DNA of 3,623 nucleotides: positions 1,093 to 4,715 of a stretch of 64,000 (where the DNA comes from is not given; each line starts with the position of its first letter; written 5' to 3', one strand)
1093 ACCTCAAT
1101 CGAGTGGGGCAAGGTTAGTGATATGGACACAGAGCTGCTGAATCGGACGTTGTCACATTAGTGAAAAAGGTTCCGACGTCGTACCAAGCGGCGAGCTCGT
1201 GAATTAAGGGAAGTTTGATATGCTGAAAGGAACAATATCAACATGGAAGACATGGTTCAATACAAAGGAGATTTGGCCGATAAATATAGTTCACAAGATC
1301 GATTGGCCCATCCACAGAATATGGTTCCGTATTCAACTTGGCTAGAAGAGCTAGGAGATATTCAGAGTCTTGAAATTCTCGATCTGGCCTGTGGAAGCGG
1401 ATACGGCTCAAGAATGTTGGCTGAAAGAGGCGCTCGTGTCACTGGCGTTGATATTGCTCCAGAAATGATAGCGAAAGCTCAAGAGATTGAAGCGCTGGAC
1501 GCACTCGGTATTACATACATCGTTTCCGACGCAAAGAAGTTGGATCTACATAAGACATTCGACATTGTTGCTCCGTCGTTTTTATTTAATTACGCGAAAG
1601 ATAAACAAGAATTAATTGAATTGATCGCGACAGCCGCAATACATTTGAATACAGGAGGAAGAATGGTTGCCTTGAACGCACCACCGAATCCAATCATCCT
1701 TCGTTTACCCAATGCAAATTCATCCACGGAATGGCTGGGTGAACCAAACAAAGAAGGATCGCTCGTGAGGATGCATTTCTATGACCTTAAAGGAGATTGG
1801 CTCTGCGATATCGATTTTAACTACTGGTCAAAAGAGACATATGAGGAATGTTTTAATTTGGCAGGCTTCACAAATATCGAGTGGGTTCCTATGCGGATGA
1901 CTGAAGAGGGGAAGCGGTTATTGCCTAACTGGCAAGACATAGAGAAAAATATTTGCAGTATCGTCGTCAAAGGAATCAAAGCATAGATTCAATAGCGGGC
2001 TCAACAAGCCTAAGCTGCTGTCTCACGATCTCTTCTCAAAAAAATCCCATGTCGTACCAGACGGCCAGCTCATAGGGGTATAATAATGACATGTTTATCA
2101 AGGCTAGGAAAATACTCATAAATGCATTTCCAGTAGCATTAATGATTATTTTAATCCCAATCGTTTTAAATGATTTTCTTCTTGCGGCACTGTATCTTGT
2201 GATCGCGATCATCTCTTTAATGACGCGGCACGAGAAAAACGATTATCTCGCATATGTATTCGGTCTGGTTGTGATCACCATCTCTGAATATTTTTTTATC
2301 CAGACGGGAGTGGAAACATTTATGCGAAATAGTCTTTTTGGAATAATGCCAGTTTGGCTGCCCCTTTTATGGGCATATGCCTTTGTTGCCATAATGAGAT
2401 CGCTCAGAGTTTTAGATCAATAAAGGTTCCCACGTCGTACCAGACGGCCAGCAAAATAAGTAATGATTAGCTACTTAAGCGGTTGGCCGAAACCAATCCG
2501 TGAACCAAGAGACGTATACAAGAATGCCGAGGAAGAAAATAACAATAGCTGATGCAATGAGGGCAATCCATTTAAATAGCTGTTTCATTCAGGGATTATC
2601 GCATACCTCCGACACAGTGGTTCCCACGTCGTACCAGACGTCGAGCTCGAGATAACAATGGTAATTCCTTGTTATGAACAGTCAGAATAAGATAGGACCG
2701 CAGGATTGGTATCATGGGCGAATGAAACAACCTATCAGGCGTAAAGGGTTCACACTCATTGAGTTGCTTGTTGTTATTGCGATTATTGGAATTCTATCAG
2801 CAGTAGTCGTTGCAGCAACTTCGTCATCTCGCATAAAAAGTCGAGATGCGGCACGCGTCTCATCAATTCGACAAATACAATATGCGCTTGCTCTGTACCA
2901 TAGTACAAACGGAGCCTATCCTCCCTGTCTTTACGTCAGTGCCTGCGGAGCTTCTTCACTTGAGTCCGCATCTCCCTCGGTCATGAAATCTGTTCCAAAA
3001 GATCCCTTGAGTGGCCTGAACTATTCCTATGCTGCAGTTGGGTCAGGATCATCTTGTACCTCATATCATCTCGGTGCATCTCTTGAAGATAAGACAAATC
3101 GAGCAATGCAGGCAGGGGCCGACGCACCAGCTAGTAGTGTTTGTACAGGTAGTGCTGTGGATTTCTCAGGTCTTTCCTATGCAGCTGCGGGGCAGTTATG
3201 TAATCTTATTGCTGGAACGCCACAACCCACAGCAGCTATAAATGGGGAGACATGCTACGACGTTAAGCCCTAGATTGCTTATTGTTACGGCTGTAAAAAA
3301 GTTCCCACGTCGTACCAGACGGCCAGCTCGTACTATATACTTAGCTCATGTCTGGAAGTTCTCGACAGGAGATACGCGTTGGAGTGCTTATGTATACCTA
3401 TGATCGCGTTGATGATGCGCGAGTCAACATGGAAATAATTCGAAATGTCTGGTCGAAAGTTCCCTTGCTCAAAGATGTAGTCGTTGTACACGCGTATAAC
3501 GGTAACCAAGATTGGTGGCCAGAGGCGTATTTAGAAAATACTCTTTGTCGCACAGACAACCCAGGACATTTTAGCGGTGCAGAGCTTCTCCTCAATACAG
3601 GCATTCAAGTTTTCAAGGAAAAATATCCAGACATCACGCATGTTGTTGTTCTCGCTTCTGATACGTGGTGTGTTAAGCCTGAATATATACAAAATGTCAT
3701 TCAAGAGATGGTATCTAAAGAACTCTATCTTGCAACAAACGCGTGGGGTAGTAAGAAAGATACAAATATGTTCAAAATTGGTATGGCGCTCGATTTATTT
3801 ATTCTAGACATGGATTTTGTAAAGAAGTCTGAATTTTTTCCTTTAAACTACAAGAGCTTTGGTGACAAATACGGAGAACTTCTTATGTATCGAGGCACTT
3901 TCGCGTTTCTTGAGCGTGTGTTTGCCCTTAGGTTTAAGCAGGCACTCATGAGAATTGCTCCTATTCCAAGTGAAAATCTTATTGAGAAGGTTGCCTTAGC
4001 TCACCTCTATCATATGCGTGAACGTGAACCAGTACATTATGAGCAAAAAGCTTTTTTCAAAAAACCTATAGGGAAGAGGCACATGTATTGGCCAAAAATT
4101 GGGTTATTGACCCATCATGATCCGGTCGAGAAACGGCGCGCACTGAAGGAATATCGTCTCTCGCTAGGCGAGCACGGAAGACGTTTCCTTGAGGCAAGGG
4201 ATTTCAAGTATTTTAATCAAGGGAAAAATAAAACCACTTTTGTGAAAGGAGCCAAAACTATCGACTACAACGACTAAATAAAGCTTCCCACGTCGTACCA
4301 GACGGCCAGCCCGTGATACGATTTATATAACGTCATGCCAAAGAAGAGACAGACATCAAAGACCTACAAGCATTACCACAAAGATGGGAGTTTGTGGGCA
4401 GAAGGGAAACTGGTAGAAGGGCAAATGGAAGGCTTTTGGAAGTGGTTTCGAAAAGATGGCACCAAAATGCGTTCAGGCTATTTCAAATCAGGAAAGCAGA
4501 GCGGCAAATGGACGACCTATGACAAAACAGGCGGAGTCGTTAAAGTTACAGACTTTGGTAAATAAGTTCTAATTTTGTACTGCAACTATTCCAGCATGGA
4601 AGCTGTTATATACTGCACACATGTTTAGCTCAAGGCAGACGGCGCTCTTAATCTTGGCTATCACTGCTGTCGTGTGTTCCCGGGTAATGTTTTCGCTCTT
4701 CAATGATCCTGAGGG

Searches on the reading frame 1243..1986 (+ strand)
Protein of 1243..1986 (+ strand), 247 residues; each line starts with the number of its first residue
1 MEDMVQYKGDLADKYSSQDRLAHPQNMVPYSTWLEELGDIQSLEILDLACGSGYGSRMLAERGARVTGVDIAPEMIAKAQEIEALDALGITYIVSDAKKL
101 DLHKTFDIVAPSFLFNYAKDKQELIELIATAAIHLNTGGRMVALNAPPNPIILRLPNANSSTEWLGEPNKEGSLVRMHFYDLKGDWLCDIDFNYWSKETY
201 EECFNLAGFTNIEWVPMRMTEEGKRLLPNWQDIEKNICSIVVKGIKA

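Call 11: search_protein_families(library=pfam, proteins=[window:1243-1986:+], max_evalue=0.01)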
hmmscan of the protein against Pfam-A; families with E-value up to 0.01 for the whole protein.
window:1243-1986:+ (247 aa): 13 families
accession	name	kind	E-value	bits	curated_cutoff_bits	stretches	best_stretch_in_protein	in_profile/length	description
PF13649.12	Methyltransf_25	-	4.9e-17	62.8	27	1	45-139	1-97/97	Methyltransferase domain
PF08241.18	Methyltransf_11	-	1.1e-14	55.2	21.2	1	46-129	1-84/95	Methyltransferase domain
PF13847.12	Methyltransf_31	-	2.3e-12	47.3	27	1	43-143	5-109/145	Methyltransferase domain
PF08242.18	Methyltransf_12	-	6.1e-11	43.3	30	1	46-140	1-97/98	Methyltransferase domain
PF13489.12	Methyltransf_23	-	3.1e-10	40.5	27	1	33-213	12-163/164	Methyltransferase domain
PF01209.24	Ubie_methyltran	-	3.9e-08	33.4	20.1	1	39-214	45-218/233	ubiE/COQ5 methyltransferase family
PF03848.20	TehB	-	7.3e-08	32.5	20.4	1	40-142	29-131/193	Tellurite resistance protein TehB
PF05175.20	MTS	-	6.2e-07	29.7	23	1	34-143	24-138/170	Methyltransferase small domain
PF05401.17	NodS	-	1.4e-06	28.8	24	1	38-129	40-130/201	Nodulation protein S (NodS)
PF08003.17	Methyltransf_9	-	0.0011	18.4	23.8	1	35-109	109-186/315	Protein of unknown function (DUF1698)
PF13679.12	Methyltransf_32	-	0.0017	18.7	27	1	41-84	25-74/143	Methyltransferase domain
PF05724.17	TPMT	-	0.0017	18.5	26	1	39-80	35-76/218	Thiopurine S-methyltransferase (TPMT)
PF03291.22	mRNA_G-N7_MeTrfase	-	0.0036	16.9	26.6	0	40-161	60-198/315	mRNA (guanine-N(7))-methyltransferase domain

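Call 14: find_encoding_contigs(protein=window:1243-1986:+, flank=10000, max_places=6)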
Protein window:1243-1986:+ (247 aa): 1 contig read that carries it; 1 place shown.
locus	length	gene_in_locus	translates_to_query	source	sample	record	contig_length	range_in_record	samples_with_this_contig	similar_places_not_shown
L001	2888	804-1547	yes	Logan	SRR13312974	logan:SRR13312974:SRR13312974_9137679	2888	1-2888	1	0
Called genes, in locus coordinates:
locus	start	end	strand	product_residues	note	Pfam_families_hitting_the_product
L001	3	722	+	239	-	?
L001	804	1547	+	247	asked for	PF03848:TehB, PF13489:Methyltransf_23, PF01209:Ubie_methyltran, PF05175:MTS, PF08241:Methyltransf_11, PF08242:Methyltransf_12, PF13649:Methyltransf_25, PF13847:Methyltransf_31, +1 more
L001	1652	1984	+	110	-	-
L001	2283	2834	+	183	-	PF07963:N_methyl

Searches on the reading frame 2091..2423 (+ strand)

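Call 11: search_protein_families(library=pfam, proteins=[window:2091-2423:+], max_evalue=0.01)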
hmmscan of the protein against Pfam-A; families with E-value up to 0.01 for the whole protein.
window:2091-2423:+ (110 aa): 1 family
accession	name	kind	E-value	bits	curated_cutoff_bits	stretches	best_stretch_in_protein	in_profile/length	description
PF11086.13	DUF2878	-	2.7e-05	24.9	27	1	31-109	27-104/154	Protein of unknown function (DUF2878)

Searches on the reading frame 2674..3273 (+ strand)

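Call 11: search_protein_families(library=pfam, proteins=[window:2674-3273:+], max_evalue=0.01)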
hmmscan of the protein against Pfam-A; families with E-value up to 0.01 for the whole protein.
window:2674-3273:+ (199 aa): 2 families
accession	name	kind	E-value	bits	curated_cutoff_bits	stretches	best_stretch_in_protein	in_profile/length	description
PF07963.17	N_methyl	-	4.2e-09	36.1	21.2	1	22-45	3-26/27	Prokaryotic N-terminal methylation motif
PF08334.16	T2SSG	-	0.0087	16.5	21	0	56-136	9-93/108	Type II secretion system (T2SS), protein G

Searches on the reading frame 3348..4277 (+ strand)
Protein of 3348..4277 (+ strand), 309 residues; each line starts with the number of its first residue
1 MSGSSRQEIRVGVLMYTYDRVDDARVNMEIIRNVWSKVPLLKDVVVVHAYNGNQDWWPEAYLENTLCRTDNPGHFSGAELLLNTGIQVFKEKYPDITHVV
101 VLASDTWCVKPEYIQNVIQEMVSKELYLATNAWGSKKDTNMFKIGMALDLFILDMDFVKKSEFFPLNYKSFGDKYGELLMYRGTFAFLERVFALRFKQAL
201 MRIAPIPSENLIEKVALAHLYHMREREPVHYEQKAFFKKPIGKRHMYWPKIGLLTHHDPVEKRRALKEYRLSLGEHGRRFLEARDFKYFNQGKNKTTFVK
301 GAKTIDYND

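Call 11: search_protein_families(library=pfam, proteins=[window:3348-4277:+], max_evalue=0.01)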
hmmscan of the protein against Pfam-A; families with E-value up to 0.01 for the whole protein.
window:3348-4277:+ (309 aa): 0 families

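Call 91: find_encoding_contigs(protein=window:3348-4277:+, flank=6000, max_places=6)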
Protein window:3348-4277:+ (309 aa): no gene with exactly this product is on record in the collection.

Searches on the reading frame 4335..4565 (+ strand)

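Call 11: search_protein_families(library=pfam, proteins=[window:4335-4565:+], max_evalue=0.01)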
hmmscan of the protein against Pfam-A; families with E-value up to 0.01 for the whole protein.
window:4335-4565:+ (76 aa): 1 family
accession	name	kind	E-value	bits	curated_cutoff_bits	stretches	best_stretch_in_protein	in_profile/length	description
PF07661.19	MORN_2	-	0.0011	19.4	29.6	0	10-24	4-18/22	MORN repeat variant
